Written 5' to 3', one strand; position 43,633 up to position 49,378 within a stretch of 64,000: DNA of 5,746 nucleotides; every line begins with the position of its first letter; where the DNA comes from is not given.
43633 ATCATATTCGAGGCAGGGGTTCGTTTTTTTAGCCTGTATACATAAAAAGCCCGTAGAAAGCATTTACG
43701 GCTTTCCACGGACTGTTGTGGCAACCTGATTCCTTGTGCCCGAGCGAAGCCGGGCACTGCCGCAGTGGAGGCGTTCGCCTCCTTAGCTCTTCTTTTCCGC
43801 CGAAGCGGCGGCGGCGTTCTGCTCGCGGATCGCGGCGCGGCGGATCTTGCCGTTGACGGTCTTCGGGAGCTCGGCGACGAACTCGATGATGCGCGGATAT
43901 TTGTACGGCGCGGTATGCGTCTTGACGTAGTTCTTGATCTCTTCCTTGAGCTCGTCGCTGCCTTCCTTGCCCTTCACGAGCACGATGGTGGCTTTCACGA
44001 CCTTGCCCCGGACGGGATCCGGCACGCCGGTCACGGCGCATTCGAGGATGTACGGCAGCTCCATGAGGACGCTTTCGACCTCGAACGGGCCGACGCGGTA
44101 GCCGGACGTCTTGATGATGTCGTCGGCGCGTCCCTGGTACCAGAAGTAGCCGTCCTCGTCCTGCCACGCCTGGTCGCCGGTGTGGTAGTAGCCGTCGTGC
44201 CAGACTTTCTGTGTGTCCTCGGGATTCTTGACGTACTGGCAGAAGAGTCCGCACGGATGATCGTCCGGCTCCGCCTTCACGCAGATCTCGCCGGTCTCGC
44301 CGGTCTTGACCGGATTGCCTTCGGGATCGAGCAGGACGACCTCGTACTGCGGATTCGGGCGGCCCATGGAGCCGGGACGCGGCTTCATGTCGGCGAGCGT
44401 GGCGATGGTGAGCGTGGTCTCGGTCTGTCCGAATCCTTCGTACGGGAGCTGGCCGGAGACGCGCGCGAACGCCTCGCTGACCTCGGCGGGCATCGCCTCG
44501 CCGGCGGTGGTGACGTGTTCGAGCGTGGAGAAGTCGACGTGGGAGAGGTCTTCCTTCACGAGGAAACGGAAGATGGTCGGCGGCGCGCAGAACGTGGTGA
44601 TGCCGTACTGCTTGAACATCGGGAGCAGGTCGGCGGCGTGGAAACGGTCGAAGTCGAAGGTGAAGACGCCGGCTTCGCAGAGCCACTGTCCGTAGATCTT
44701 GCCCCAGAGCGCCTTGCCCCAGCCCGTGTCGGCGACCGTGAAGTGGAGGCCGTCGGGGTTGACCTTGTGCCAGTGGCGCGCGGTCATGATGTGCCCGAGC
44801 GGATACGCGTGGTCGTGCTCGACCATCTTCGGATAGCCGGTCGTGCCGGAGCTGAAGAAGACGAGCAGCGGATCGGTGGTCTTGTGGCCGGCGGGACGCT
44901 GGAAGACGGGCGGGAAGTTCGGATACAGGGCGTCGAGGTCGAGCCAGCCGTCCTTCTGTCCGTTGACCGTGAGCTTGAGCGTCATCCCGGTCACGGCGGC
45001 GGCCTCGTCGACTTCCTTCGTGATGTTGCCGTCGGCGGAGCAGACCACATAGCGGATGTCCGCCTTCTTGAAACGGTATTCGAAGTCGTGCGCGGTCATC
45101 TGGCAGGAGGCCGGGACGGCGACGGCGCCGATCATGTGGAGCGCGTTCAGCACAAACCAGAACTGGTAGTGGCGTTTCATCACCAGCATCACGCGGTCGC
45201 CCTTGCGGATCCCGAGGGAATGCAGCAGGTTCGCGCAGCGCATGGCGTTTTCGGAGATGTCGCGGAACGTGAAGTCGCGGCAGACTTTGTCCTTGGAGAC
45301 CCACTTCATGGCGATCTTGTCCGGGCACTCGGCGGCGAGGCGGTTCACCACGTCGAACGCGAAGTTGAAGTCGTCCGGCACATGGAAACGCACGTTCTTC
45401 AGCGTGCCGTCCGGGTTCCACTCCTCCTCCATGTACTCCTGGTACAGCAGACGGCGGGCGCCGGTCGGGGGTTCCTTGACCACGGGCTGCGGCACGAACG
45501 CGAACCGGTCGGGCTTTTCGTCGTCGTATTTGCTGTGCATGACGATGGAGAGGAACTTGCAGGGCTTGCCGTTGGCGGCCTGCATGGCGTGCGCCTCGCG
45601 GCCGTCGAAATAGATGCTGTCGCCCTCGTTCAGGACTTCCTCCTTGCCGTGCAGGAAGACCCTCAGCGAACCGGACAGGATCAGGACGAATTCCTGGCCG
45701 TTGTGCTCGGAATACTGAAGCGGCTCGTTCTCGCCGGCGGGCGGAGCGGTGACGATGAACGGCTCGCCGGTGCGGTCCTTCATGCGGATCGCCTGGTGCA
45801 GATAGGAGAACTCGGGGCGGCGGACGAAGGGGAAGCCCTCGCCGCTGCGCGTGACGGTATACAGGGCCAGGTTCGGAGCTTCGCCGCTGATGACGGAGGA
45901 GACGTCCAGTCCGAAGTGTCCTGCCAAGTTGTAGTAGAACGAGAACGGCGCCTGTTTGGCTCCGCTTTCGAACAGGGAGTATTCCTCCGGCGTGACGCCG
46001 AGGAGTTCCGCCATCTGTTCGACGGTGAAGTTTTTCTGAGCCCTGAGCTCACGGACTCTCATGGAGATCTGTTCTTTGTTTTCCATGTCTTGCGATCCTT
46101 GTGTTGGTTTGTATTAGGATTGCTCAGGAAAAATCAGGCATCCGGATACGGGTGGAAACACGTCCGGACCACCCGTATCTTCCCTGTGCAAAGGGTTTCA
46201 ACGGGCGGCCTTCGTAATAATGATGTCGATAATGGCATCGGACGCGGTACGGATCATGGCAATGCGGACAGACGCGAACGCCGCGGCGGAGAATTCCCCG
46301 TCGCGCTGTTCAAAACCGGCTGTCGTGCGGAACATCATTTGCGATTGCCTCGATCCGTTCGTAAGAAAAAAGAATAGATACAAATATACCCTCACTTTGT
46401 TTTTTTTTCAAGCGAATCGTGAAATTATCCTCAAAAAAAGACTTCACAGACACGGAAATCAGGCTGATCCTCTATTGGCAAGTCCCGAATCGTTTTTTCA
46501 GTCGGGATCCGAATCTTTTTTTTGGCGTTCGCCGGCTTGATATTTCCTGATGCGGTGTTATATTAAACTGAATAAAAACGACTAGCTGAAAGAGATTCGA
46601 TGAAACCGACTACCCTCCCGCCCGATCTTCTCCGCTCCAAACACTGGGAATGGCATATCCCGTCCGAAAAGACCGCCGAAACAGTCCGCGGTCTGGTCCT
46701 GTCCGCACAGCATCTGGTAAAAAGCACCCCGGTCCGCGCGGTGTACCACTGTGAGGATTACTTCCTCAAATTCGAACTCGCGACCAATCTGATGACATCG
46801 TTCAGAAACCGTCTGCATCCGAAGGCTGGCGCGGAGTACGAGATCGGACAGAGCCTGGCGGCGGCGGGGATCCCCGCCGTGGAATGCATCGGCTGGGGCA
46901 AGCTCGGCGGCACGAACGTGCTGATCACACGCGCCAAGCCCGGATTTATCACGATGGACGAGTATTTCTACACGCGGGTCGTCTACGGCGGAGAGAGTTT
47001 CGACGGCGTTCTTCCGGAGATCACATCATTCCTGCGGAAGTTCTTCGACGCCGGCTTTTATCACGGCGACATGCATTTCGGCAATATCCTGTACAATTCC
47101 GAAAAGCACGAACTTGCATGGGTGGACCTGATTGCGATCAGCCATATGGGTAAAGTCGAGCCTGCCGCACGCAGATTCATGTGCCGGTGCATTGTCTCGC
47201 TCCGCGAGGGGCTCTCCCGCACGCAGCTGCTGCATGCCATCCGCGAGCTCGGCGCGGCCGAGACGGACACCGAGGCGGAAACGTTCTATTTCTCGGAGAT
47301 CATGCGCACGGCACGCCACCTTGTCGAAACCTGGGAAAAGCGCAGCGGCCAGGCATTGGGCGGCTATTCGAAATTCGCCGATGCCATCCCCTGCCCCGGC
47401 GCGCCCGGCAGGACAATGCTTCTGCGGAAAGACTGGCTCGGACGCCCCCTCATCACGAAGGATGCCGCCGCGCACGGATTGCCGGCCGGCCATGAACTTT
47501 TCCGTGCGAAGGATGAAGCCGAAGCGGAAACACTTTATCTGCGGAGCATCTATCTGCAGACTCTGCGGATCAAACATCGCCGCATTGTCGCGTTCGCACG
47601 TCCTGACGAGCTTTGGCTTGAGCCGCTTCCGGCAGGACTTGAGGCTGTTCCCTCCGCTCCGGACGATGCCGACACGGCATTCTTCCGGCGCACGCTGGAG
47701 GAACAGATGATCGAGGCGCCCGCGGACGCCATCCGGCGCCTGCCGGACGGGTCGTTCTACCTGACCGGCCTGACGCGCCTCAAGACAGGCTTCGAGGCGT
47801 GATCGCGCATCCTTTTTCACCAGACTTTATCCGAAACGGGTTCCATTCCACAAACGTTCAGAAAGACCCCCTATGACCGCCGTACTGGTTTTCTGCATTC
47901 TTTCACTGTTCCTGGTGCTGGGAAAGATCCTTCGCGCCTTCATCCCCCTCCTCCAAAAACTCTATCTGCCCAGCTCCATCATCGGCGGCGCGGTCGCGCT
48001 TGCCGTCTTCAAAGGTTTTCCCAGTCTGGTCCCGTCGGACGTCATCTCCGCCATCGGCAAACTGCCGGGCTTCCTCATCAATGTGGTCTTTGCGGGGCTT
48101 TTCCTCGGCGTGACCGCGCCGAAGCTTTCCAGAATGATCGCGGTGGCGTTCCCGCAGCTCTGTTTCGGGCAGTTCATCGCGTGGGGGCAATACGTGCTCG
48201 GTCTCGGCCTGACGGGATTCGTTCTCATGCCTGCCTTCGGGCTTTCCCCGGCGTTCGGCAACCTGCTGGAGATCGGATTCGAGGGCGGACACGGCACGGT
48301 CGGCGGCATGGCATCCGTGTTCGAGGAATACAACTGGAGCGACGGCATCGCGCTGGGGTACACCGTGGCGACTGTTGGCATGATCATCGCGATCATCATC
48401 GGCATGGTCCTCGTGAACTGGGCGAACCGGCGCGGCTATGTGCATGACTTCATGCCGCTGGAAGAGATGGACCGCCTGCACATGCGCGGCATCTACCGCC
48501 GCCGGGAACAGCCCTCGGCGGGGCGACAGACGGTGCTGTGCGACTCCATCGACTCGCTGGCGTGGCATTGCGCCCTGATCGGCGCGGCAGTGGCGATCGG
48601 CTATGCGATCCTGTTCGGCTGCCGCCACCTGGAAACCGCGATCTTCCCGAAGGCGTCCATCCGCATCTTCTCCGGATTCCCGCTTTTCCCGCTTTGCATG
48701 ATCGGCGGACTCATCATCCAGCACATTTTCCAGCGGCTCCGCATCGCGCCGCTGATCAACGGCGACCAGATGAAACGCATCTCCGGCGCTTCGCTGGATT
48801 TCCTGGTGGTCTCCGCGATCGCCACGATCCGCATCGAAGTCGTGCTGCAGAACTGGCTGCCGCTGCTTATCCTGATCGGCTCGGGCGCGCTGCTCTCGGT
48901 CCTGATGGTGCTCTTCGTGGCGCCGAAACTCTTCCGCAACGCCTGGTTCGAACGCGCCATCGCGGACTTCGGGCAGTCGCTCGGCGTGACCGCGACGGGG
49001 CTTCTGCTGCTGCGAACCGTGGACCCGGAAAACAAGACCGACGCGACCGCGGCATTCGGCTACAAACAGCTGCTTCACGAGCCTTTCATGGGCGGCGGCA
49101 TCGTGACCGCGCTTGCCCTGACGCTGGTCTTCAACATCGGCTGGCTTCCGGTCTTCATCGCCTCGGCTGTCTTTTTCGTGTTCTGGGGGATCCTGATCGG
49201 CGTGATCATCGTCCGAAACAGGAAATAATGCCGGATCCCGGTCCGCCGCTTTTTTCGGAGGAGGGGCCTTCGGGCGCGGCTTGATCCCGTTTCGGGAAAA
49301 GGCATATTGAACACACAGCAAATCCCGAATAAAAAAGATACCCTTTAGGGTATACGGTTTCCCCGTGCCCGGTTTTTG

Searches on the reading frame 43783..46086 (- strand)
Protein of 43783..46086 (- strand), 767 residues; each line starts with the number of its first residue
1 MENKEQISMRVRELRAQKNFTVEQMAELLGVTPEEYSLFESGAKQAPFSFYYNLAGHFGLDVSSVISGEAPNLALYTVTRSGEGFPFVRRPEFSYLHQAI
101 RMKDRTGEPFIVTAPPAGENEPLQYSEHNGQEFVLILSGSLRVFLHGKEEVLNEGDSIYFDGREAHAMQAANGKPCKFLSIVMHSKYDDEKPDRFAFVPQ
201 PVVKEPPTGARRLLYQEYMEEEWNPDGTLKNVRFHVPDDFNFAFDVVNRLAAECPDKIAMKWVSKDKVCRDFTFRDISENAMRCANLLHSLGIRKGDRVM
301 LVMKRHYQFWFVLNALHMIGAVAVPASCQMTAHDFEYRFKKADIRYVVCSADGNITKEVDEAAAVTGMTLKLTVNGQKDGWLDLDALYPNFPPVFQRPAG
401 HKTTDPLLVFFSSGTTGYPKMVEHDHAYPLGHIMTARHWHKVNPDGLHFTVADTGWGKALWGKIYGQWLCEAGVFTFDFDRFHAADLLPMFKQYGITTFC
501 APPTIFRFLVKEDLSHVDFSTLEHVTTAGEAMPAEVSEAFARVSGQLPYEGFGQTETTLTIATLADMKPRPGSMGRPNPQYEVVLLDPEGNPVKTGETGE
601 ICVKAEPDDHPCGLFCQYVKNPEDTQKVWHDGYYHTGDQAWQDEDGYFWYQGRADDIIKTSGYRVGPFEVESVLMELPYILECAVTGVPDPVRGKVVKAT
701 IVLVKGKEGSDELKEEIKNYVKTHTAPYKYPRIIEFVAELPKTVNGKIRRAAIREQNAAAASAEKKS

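Call 15: search_protein_families(library=pfam, proteins=[window:43783-46086:-])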
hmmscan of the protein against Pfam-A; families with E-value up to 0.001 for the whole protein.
window:43783-46086:- (767 aa): 6 families
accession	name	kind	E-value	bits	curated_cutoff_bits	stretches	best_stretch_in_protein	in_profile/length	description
PF00501.34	AMP-binding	-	4.1e-61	207.3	29.9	1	251-604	5-375/384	AMP-binding enzyme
PF13193.12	AMP-binding_C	-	7.2e-22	78.5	24.5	1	669-747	1-76/76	AMP-binding enzyme C-terminal domain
PF07883.17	Cupin_2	-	8.1e-13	48.3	27.2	1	112-182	3-70/70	Cupin domain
PF12844.13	HTH_19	-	9.5e-07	29.1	30.2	1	10-67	3-60/64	Helix-turn-helix domain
PF13560.12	HTH_31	-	2e-06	28.5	27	1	9-62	4-58/64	Helix-turn-helix domain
PF01381.28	HTH_3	-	1.1e-05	25.8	23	1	11-60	1-50/55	Helix-turn-helix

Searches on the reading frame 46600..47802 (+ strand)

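Call 15: search_protein_families(library=pfam, proteins=[window:46600-47802:+])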
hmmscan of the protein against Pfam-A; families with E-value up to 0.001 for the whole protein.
window:46600-47802:+ (400 aa): 2 families
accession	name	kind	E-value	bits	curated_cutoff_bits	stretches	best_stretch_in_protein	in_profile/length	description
PF03109.22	ABC1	-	4.5e-06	26.4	22.9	1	142-201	177-232/244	ABC1 atypical kinase-like domain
PF06293.20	Kdo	-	0.00065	19.6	21.3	0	74-176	56-165/207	Lipopolysaccharide kinase (Kdo/WaaP) family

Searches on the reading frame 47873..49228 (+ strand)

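Call 15: search_protein_families(library=pfam, proteins=[window:47873-49228:+])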
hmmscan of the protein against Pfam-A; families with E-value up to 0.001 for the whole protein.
window:47873-49228:+ (451 aa): 1 family
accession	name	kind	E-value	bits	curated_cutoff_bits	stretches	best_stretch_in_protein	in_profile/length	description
PF03616.19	Glt_symporter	-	2e-09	37.1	26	1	5-354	7-331/368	Sodium/glutamate symporter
